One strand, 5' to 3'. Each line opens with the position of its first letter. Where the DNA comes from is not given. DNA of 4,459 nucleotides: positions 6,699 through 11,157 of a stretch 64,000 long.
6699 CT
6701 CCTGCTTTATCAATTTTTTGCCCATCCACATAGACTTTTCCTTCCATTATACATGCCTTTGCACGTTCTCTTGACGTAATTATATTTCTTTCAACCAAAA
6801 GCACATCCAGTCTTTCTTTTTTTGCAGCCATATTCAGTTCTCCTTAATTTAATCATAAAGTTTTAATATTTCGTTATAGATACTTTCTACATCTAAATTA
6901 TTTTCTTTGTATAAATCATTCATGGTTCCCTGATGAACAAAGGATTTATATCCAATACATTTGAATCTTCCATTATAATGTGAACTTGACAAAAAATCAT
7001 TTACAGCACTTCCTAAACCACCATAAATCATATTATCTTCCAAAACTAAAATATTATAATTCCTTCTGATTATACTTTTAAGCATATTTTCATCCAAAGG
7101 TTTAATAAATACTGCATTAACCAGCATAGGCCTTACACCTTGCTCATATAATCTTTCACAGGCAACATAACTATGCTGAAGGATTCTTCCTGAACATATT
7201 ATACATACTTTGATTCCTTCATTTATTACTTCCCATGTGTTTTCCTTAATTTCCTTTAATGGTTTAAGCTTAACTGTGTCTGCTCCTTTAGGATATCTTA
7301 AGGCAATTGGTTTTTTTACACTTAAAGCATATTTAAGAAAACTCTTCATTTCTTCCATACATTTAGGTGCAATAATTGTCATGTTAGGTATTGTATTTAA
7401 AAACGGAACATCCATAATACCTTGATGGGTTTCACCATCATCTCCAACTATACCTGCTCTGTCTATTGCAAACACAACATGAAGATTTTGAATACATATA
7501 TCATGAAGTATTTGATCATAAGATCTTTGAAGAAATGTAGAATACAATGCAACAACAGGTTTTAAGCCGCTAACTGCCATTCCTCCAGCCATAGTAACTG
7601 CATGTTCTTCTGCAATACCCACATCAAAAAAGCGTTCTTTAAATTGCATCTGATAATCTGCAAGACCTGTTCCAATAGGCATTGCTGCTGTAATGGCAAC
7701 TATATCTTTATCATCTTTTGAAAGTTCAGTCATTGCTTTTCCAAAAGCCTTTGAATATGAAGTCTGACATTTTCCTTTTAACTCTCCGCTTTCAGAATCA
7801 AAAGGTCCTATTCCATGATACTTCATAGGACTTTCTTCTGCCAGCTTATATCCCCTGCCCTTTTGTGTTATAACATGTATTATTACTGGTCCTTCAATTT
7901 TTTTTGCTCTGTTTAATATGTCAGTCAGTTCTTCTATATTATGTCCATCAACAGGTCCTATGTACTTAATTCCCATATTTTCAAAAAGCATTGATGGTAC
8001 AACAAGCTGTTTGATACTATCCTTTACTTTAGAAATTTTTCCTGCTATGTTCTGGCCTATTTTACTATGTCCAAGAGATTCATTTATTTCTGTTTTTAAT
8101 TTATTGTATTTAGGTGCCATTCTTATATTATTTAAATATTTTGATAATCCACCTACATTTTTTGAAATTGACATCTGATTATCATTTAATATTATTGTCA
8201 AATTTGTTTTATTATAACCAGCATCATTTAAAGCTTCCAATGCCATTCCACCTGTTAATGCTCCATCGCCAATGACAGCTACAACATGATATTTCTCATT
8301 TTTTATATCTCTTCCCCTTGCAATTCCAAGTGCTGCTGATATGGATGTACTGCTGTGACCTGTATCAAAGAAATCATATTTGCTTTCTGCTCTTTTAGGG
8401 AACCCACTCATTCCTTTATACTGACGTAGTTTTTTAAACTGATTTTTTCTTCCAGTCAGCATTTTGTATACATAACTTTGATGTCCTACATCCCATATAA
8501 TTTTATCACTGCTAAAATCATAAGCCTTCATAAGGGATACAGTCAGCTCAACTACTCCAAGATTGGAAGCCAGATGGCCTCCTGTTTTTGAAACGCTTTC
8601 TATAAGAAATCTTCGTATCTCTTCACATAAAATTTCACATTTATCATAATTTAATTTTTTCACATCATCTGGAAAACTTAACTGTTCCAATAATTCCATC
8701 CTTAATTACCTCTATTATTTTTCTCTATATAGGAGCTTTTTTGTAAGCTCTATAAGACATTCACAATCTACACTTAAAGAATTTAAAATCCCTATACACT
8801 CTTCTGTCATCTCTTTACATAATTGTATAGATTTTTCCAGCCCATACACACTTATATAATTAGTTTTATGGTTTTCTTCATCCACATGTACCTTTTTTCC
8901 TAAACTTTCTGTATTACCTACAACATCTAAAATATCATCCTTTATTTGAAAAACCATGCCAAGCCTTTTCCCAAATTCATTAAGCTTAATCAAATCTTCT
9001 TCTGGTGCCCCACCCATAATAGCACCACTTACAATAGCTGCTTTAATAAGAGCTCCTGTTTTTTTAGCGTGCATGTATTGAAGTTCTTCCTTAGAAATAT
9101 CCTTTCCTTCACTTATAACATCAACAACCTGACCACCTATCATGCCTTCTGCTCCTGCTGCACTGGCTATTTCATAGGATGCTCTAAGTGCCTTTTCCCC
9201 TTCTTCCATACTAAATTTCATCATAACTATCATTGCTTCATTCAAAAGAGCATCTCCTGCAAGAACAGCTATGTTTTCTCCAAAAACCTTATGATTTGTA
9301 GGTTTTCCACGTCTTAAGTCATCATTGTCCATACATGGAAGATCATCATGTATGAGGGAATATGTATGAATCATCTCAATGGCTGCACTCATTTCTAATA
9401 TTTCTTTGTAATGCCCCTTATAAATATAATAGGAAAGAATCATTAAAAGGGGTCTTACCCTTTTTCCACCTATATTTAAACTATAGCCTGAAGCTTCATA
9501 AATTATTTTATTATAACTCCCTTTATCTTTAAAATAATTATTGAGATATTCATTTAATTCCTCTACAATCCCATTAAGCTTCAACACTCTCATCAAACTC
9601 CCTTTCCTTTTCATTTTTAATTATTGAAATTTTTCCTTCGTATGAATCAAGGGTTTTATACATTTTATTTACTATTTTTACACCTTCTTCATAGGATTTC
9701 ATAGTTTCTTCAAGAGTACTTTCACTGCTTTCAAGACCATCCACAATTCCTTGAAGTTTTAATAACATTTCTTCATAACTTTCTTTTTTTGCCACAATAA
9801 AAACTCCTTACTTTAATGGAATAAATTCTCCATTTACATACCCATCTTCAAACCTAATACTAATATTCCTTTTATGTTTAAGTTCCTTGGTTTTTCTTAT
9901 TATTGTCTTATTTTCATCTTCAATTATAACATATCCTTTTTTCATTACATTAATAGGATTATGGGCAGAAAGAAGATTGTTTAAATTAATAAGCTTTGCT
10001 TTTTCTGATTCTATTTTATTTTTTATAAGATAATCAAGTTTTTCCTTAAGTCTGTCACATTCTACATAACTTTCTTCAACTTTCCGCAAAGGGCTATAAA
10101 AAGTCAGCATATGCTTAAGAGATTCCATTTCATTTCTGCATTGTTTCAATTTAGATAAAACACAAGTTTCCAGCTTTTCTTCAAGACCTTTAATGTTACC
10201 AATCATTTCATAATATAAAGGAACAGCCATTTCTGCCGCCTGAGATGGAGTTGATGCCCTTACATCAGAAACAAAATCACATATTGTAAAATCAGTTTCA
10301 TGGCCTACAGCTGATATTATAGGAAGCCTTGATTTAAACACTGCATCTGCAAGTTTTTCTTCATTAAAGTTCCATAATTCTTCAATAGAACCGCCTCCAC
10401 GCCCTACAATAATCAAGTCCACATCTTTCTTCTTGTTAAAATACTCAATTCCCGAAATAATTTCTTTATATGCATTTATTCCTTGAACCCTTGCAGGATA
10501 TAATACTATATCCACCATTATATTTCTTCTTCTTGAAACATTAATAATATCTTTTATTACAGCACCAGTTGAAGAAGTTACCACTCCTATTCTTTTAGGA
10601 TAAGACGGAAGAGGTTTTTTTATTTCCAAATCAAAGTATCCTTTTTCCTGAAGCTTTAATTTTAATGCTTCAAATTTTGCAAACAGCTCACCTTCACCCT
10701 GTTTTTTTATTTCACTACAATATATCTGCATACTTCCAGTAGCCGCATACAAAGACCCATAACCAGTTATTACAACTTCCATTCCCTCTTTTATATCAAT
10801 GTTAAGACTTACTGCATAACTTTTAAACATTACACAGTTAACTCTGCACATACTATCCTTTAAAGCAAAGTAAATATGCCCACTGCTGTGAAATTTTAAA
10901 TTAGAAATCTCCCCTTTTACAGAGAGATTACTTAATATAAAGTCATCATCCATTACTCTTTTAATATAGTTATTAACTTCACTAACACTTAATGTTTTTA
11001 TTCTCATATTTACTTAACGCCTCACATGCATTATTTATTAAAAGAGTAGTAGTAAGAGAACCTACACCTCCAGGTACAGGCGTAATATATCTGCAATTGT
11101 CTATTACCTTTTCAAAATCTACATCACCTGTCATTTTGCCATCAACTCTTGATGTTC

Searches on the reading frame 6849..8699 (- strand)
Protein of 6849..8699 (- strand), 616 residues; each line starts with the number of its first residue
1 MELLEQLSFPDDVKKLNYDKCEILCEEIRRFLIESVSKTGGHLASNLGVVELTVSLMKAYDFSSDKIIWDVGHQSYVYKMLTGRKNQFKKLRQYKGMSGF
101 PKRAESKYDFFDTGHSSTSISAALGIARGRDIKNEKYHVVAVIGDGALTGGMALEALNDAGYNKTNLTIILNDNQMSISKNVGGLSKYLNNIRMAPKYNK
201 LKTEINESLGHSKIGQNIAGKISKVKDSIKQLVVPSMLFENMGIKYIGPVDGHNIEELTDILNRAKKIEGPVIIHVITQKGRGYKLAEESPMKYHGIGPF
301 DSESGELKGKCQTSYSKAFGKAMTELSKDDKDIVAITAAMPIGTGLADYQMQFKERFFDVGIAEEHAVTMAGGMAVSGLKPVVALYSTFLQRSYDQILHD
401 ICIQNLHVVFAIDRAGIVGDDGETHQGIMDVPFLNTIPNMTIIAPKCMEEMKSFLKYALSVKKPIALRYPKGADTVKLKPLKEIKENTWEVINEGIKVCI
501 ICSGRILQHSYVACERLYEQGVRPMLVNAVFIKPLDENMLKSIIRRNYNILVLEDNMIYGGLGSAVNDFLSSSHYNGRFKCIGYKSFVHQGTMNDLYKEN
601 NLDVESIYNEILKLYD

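Call 82: search_protein_families(library=pfam, proteins=[window:6849-8699:-], max_evalue=0.00001)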
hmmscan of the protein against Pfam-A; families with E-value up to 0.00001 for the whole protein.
window:6849-8699:- (616 aa): 5 families
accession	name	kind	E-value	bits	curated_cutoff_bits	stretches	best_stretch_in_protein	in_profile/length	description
PF13292.11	DXP_synthase_N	-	1.2e-121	405.7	21.2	1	4-278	1-274/274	1-deoxy-D-xylulose-5-phosphate synthase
PF02779.29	Transket_pyr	-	1.3e-42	145.9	27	1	314-472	4-170/174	Transketolase, pyrimidine binding domain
PF02780.25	Transketolase_C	-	3e-20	72.8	25.9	1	489-607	3-124/124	Transketolase, C-terminal domain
PF02775.26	TPP_enzyme_C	-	6.7e-09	36.1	21.9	1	118-276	32-151/151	Thiamine pyrophosphate enzyme, C-terminal TPP binding domain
PF00456.26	Transketolase_N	-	4.6e-06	26.3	22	0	27-184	8-193/334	Transketolase, thiamine diphosphate binding domain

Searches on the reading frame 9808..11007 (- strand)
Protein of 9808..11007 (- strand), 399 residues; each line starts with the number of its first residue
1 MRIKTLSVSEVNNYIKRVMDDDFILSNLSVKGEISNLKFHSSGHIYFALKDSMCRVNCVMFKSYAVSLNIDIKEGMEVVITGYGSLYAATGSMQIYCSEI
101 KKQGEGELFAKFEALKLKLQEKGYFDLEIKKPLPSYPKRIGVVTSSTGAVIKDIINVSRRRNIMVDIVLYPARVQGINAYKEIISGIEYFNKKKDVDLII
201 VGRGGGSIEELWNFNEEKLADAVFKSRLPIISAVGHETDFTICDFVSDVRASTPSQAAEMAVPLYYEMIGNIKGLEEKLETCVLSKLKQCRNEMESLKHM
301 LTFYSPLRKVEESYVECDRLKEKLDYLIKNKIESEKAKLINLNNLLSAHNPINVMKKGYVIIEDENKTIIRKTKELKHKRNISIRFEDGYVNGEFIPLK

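Call 82: search_protein_families(library=pfam, proteins=[window:9808-11007:-], max_evalue=0.00001)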
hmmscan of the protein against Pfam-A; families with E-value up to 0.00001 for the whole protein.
window:9808-11007:- (399 aa): 3 families
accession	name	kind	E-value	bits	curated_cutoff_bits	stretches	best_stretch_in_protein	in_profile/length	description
PF02601.20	Exonuc_VII_L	-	3.9e-93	312.8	35.9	2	124-343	1-218/315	Exonuclease VII, large subunit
PF13742.12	tRNA_anti_2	-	3.5e-27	94.9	27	1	6-100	1-94/95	OB-fold nucleic acid binding domain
PF01336.31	tRNA_anti-codon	-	2.4e-09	37.4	27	1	29-101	2-73/75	OB-fold nucleic acid binding domain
